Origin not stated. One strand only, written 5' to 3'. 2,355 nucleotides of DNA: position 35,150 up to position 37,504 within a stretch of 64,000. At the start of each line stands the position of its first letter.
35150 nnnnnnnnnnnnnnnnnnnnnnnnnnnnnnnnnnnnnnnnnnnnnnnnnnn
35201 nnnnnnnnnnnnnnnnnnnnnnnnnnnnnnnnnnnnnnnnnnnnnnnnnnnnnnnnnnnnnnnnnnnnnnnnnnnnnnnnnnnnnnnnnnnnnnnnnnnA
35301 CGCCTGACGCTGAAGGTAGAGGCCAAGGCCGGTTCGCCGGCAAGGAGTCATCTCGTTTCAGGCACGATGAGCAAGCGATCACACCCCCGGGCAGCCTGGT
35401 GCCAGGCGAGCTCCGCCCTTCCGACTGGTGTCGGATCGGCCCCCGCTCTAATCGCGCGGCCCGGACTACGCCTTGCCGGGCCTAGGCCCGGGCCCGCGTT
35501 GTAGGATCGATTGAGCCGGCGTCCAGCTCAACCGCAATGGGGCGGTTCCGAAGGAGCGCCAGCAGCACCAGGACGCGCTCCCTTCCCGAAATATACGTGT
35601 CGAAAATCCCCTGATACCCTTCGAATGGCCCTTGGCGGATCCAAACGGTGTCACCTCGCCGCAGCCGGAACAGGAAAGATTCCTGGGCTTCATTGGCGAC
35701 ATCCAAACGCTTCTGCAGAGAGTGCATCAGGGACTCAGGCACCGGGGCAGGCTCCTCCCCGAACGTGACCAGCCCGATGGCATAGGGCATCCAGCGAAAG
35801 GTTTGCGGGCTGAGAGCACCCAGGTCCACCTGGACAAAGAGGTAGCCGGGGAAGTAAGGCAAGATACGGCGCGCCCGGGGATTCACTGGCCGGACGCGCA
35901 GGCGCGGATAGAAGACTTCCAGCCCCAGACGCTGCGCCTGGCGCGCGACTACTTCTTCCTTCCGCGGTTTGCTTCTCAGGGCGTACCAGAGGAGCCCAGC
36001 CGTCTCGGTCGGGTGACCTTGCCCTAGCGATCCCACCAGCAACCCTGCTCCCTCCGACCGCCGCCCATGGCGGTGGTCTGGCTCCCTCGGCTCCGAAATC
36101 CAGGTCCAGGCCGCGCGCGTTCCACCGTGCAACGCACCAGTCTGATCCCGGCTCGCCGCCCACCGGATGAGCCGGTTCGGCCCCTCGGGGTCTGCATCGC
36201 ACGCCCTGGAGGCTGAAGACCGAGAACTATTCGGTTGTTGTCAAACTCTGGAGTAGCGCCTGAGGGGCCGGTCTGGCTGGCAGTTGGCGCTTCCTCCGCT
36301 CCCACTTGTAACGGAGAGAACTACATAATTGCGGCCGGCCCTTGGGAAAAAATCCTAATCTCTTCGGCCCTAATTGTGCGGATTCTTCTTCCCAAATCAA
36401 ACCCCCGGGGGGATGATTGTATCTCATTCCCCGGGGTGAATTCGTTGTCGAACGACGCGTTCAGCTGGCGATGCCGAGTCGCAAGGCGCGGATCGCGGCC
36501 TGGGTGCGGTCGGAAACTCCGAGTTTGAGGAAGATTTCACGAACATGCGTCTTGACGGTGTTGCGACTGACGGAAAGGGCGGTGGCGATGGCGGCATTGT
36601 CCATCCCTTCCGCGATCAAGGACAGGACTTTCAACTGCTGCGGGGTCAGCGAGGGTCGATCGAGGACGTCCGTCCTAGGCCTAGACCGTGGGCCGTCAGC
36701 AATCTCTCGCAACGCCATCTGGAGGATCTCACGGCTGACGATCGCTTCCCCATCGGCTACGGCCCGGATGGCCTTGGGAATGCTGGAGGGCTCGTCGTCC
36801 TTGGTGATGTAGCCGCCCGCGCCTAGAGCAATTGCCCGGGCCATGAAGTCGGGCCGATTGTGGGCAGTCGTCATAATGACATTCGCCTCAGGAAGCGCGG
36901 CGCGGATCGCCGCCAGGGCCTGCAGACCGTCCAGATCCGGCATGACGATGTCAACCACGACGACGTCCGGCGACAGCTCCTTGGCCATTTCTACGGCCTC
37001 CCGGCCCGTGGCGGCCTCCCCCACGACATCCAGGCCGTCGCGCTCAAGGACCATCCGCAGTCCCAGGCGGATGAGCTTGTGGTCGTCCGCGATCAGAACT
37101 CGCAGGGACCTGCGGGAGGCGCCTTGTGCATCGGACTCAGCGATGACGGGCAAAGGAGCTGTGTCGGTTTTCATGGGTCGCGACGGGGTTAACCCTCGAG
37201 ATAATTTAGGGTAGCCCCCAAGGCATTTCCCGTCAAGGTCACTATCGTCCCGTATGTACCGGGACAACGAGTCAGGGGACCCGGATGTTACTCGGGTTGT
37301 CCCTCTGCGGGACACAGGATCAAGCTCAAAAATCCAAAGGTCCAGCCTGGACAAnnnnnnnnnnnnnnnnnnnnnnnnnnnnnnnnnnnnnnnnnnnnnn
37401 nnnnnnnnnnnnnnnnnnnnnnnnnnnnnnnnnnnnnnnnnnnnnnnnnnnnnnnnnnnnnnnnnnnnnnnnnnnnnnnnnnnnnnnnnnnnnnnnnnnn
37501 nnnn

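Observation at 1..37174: About 35-kb almost strictly unidirectional envelope-glycan decoration supercluster led by a NusG paralog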

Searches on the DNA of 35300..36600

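Call 89: search_rna_families(source=window, start=35300, end=36600, threshold=evalue, max_evalue=1)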
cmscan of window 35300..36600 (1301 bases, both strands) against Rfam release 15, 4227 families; matches with E-value up to 1: 0.
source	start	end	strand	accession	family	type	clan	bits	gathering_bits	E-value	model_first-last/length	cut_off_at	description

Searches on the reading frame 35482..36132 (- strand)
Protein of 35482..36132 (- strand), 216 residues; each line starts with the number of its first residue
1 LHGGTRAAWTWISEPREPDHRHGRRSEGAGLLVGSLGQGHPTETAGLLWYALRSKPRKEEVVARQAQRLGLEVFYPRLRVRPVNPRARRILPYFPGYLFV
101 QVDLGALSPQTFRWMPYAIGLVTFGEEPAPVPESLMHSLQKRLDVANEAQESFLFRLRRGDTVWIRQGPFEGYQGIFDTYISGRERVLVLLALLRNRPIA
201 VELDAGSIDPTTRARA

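Call 7: search_protein_families(library=pfam, proteins=[window:35482-36132:-], max_evalue=0.01)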
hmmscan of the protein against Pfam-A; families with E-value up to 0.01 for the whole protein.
window:35482-36132:- (216 aa): 1 family
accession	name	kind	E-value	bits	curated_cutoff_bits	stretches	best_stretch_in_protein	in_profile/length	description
PF02357.24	NusG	-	3.9e-15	56.6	22.2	1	49-139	3-92/93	Transcription termination factor nusG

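Call 19: find_homologous_proteins(query=window:35482-36036:-, max_evalue=0.00001)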
Query window:35482-36036:- (184 aa): 2215 proteins with E <= 0.00001 among 2794 candidates; the best 120 are listed.
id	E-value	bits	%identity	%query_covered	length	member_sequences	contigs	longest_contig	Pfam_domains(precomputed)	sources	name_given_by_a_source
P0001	6.5e-115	399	98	99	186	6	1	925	PF02357.25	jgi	jgi:transcriptional antiterminator RfaH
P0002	4.3e-61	224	59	95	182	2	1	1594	PF02357.25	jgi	-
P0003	3.0e-59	218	57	94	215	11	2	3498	PF02357.25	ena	-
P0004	3.2e-59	218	59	91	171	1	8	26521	PF02357.25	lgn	-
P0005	1.3e-58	216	56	96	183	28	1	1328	PF02357.25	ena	-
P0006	1.4e-58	216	56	96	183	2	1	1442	PF02357.25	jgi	jgi:transcriptional antiterminator RfaH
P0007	4.3e-58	214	56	95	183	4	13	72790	PF02357.25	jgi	-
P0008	4.4e-58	214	56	93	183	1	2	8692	PF02357.25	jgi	jgi:transcription antitermination factor NusG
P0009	6.6e-58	214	57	90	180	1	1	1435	PF02357.25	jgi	jgi:transcriptional antiterminator RfaH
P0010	5.7e-57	211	60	90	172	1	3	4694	PF02357.25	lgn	-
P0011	7.2e-57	210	59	90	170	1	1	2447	PF02357.25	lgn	-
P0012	1.6e-56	209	57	88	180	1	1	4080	PF02357.25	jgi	jgi:transcriptional antiterminator RfaH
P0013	7.9e-56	207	58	88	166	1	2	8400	PF02357.25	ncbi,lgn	-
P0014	8.1e-56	207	58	92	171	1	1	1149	PF02357.25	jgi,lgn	jgi:transcriptional antiterminator RfaH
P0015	1.4e-55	206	57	91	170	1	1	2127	PF02357.25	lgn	-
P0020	2.4e-55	205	57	88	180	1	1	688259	PF02357.25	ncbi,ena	-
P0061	2.9e-54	202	60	89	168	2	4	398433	PF02357.25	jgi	jgi:transcription antitermination factor NusG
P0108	1.6e-53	199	59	89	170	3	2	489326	PF02357.25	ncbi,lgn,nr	ncbi:MAG: Transcriptional activator RfaH [Anaerolineae bacterium]|nr:MAG: Transcriptional activator 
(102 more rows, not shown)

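Call 21: find_related_loci(query=A2, collection=genome_contigs, flank=10000)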
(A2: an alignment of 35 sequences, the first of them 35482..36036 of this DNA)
Query A2 (184 aa) in genome_contigs; peptide patterns used: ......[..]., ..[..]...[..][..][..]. (x = any residue, [..] = any of these).
600 stretches matched a pattern (row limit reached: there are more); 550 encode a relative of the query (tblastn E <= 1e-3); the best 80 are kept; 80 distinct loci.
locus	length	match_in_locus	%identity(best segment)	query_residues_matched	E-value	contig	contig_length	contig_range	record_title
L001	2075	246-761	57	8-178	5e-60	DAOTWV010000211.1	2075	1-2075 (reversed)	MAG TPA_asm: Anaerolineales bacterium isolate H16_173 k91_1082478, whole genome shotgun sequence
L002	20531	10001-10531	55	9-184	2e-58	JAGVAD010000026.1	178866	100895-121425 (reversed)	MAG: Anaerolineales bacterium isolate DeMMO6_43 c_000000019147, whole genome shotgun sequence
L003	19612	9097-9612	58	12-182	2e-58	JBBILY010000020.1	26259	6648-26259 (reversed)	MAG: Chloroflexota bacterium isolate BR1F70218_bin_22 NODE_2105_length_26259_cov_4.548161, whole genome shotgun sequence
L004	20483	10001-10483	57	17-177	3e-58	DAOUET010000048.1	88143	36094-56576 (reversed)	MAG TPA_asm: Anaerolineales bacterium isolate N7_331 k137_946980, whole genome shotgun sequence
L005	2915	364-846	58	17-176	5e-58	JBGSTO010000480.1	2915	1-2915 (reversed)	MAG: Anaerolineales bacterium isolate JTS-AC409 k141_3367937, whole genome shotgun sequence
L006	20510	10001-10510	56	16-184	6e-58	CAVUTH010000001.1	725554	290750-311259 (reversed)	MAG: uncultured Chloroflexia bacterium isolate MFD03899.bin.2.126 genome assembly, contig: contig_13967, whole genome sh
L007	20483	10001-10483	58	17-176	6e-58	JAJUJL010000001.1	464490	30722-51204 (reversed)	MAG: Chloroflexota bacterium isolate bin116 k141_364053_length_464490_cov_24.6618, whole genome shotgun sequence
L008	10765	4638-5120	58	17-176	2e-57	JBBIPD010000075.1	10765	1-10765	MAG: Chloroflexota bacterium isolate TCF170221_bin_295 NODE_6257_length_10765_cov_3.395705, whole genome shotgun sequenc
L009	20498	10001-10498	59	12-176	1e-57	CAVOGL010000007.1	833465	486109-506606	MAG: uncultured Chloroflexia bacterium isolate MFD09964.bin.2.169 genome assembly, contig: contig_23386, whole genome sh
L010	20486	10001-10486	57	15-176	3e-57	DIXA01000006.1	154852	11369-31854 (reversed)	MAG TPA_asm: Anaerolineales bacterium UBA6092 UBA6092_contig_2565, whole genome shotgun sequence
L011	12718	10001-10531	53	8-177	2e-57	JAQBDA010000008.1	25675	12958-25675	MAG: Chloroflexota bacterium isolate MAG_401_bin-08 401_bin-08_ctg-008, whole genome shotgun sequence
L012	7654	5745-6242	57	17-181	2e-56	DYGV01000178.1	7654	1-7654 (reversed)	MAG TPA_asm: Anaerolinea thermophila isolate BE2012_54_8 Afr_mines_BE2012_3777_length_7654_cov_2_919331, whole genome sh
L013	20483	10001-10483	57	17-176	4e-56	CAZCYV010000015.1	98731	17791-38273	MAG TPA_asm: uncultured Anaerolinea sp. isolate binchicken_co274_310 genome assembly, contig: NODE_522_length_98731_cov_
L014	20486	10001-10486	57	17-177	2e-56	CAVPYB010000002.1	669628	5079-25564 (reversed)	MAG: uncultured Chloroflexia bacterium isolate MFD09964.bin.2.153 genome assembly, contig: contig_1054, whole genome sho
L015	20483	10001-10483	55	17-176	4e-56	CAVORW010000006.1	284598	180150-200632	MAG: uncultured Chloroflexia bacterium isolate MFD09964.bin.2.12 genome assembly, contig: contig_75237, whole genome sho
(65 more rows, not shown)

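Call 28: find_encoding_contigs(protein=P0007, flank=10000, max_places=3)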
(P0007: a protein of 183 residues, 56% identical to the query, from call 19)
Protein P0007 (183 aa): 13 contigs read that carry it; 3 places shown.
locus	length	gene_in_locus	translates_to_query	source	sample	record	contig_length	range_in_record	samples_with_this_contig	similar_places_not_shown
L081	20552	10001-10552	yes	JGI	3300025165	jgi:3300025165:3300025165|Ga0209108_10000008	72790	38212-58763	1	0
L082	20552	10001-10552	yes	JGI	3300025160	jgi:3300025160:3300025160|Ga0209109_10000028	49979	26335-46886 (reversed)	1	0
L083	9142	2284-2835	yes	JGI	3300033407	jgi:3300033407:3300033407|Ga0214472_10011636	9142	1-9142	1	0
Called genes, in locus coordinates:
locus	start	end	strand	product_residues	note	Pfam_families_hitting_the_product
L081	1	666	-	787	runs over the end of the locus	PF00403:HMA, PF00122:E1-E2_ATPase, PF00702:Hydrolase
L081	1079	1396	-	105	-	PF12840:HTH_20 (weak), PF01022:HTH_5, PF01978:TrmB (weak), PF21476:PF0610-like_N (weak)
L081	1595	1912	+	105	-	PF12840:HTH_20, PF01022:HTH_5, PF02082:Rrf2 (weak), PF12802:MarR_2 (weak), PF13412:HTH_24 (weak)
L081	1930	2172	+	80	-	PF02635:DsrE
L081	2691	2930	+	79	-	-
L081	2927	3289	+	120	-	PF09851:SHOCT (weak)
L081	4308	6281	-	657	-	-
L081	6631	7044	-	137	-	PF13524:Glyco_trans_1_2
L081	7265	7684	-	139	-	-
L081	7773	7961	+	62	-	PF00012:HSP70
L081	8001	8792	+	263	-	PF00012:HSP70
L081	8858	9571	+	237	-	PF00072:Response_reg, PF00196:GerE, PF08281:Sigma70_r4_2 (weak)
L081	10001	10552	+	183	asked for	PF02357:NusG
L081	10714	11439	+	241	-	PF00132:Hexapep (weak), PF14602:Hexapep_2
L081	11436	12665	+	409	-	PF00535:Glycos_transf_2, PF10111:Glyco_tranf_2_2 (weak), PF13641:Glyco_tranf_2_3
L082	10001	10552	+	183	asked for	PF02357:NusG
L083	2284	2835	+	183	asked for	PF02357:NusG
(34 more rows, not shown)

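Call 31: search_protein_families(library=ncbifam, proteins=[window:35482-36036:-], max_evalue=0.01)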
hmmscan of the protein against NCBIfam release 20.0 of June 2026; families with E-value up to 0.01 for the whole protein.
window:35482-36036:- (184 aa): 5 families
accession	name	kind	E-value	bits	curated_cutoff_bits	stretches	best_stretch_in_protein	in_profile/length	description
TIGR01955.1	RfaH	equivalog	1.2e-22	80.7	144.5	1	17-165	1-148/159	transcription/translation regulatory transformer protein RfaH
NF033644.1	antiterm_UpxY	subfamily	9.1e-18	64.8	100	1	17-160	1-149/164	UpxY family transcription antiterminator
NF006534.0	PRK09014.1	equivalog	3.5e-17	62.8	124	1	17-168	4-151/162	transcription/translation regulatory transformer protein RfaH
TIGR00922.1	nusG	equivalog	1.9e-09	37.6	135.7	1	40-174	33-167/172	transcription termination/antitermination protein NusG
NF033641.1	antiterm_LoaP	exception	3.4e-08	33.8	125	1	17-163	1-152/166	antiterminator LoaP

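Call 58: find_encoding_contigs(protein=P0108, flank=10000, max_places=1)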
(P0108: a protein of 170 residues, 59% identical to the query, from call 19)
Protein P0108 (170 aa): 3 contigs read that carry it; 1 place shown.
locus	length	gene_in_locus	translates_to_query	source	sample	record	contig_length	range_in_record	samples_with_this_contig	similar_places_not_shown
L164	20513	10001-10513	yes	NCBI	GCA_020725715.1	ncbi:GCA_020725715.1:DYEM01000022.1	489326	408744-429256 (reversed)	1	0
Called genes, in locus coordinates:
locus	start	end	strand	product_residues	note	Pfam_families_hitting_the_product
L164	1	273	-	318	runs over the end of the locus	PF00291:PALP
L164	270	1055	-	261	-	PF03009:GDPD, PF13653:GDPD_2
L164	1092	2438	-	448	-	PF00004:AAA (faint), PF07728:AAA_5 (weak)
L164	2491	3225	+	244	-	PF00535:Glycos_transf_2, PF10111:Glyco_tranf_2_2 (weak)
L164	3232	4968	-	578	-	PF01368:DHH, PF02272:DHHA1, PF17768:RecJ_OB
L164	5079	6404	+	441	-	PF01933:CofD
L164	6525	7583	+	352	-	PF00044:Gp_dh_N, PF02800:Gp_dh_C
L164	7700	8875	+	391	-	PF00162:PGK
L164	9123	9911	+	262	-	PF00121:TIM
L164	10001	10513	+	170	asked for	PF02357:NusG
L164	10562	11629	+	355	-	PF01370:Epimerase, PF04321:RmlD_sub_bind (weak), PF16363:GDP_Man_Dehyd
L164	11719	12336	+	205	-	-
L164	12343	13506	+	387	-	PF14907:NTP_transf_5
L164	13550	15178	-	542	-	PF12768:Rax2 (faint)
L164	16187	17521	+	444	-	PF02706:Wzz, PF13807:GNVR (weak)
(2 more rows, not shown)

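Call 59: find_encoding_contigs(protein=P0020, flank=10000, max_places=1)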
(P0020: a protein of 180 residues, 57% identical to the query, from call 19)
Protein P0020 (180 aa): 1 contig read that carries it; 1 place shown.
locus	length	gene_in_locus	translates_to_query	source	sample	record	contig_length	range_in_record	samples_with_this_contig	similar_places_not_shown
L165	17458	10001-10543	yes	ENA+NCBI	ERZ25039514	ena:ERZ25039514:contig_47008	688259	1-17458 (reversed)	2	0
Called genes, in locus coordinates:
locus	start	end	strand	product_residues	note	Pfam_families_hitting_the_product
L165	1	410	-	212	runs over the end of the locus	PF01712:dNK, PF02223:Thymidylate_kin, PF13238:AAA_18 (faint)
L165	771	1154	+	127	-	PF00436:SSB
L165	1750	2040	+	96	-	-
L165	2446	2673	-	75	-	-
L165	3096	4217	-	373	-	-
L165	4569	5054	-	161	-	PF07452:CHRD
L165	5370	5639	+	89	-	-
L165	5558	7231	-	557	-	PF08439:Peptidase_M3_N, PF01432:Peptidase_M3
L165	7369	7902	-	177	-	PF01555:N6_N4_Mtase, PF18755:RAMA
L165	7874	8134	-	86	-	-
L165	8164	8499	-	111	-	PF01555:N6_N4_Mtase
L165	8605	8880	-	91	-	PF01476:LysM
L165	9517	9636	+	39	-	-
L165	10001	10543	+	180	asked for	PF02357:NusG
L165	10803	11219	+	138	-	PF05635:23S_rRNA_IVP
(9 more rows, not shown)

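Call 60: find_encoding_contigs(protein=P0061, flank=10000, max_places=1)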
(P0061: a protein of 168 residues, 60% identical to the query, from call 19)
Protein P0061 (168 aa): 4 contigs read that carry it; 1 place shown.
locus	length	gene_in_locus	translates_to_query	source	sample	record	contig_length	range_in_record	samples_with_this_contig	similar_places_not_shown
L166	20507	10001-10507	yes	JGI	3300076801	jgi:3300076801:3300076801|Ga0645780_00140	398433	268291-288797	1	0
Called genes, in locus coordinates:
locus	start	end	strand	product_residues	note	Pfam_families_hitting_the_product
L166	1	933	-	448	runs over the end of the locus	PF00004:AAA (faint)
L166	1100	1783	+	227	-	PF00535:Glycos_transf_2, PF10111:Glyco_tranf_2_2 (weak), PF13641:Glyco_tranf_2_3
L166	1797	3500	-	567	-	PF01368:DHH, PF02272:DHHA1, PF17768:RecJ_OB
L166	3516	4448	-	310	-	PF00480:ROK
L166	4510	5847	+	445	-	PF01933:CofD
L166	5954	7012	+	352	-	PF00044:Gp_dh_N, PF02800:Gp_dh_C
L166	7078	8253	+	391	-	PF00162:PGK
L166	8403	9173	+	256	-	PF00121:TIM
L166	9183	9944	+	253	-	PF02163:Peptidase_M50 (weak)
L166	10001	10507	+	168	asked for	PF02357:NusG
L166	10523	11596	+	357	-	PF01370:Epimerase, PF16363:GDP_Man_Dehyd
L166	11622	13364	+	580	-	PF14306:PUA_2, PF01747:ATP-sulfurylase, PF01583:APS_kinase, PF13671:AAA_33 (weak)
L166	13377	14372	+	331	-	PF01370:Epimerase, PF16363:GDP_Man_Dehyd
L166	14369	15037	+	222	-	PF02348:CTP_transf_3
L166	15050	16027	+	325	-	PF00389:2-Hacid_dh, PF02826:2-Hacid_dh_C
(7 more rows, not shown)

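Call 67: find_encoding_contigs(protein=P0008, flank=10000, max_places=2)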
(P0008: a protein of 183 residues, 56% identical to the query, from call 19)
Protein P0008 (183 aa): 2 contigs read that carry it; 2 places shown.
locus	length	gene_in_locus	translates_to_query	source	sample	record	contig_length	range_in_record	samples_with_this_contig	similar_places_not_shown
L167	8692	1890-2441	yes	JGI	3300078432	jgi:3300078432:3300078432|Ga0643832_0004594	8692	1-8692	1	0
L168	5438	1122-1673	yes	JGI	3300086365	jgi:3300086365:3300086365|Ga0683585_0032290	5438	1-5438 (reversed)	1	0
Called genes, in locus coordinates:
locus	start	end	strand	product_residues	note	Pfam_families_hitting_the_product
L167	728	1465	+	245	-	PF00072:Response_reg, PF00196:GerE, PF08281:Sigma70_r4_2 (weak)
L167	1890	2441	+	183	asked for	PF02357:NusG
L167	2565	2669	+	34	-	-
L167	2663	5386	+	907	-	PF13088:BNR_2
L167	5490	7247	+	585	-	PF02706:Wzz (weak), PF01656:CbiA, PF10609:ParA, PF13614:AAA_31 (weak)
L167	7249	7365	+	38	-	-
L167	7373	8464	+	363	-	PF00657:Lipase_GDSL (faint), PF13472:Lipase_GDSL_2, PF16822:ALGX (faint)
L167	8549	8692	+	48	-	?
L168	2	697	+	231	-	?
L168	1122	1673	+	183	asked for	PF02357:NusG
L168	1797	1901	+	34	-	-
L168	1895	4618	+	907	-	PF13088:BNR_2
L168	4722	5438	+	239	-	?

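Call 68: find_encoding_contigs(protein=P0003, flank=5000, max_places=2)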
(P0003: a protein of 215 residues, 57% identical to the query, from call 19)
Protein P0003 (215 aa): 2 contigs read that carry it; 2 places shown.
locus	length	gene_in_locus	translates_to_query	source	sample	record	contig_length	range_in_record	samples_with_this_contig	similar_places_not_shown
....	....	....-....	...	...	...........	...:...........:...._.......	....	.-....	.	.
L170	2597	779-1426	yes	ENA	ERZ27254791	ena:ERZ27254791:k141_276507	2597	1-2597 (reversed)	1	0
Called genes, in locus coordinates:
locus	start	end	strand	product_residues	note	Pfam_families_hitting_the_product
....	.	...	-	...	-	?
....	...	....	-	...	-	-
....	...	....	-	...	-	-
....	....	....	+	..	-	-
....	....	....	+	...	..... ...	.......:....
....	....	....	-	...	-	-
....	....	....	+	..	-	?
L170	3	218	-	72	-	?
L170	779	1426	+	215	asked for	PF02357:NusG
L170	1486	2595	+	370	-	?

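Call 69: find_encoding_contigs(protein=P0002, flank=5000, max_places=1)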
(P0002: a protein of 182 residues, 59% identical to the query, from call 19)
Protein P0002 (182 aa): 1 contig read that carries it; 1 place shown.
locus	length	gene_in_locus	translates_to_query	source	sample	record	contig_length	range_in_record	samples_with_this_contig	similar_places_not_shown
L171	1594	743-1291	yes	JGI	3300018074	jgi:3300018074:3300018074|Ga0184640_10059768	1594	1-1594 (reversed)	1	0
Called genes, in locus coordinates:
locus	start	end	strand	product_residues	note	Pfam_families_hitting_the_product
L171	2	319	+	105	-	?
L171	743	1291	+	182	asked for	PF02357:NusG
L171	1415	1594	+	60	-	?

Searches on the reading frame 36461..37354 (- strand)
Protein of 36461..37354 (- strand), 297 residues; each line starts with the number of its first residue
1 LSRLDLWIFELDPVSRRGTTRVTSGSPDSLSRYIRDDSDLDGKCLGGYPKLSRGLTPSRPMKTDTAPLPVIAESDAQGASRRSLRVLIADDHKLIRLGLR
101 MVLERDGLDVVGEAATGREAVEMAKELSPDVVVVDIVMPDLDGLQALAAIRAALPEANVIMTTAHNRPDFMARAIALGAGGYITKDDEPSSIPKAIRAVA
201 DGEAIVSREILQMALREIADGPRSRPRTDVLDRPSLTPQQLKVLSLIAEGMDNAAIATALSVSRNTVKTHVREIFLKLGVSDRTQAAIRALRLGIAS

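Call 7: search_protein_families(library=pfam, proteins=[window:36461-37354:-], max_evalue=0.01)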
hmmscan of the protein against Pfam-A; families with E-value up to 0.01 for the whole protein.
window:36461-37354:- (297 aa): 5 families
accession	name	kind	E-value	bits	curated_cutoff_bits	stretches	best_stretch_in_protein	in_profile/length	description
PF00072.30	Response_reg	-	3.5e-28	98.4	30.2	1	86-196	1-110/111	Response regulator receiver domain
PF00196.25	GerE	-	5.3e-17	61.6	23.5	1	235-289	2-56/57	Bacterial regulatory proteins, luxR family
PF08281.18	Sigma70_r4_2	-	4.8e-06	26.5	25.7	1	235-273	10-49/54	Sigma-70, region 4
PF13384.12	HTH_23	-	0.0015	18.7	24.6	1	241-272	8-38/50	Homeodomain-like domain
PF02796.21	HTH_7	-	0.0017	18.9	23.8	1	234-268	4-39/45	Helix-turn-helix domain of resolvase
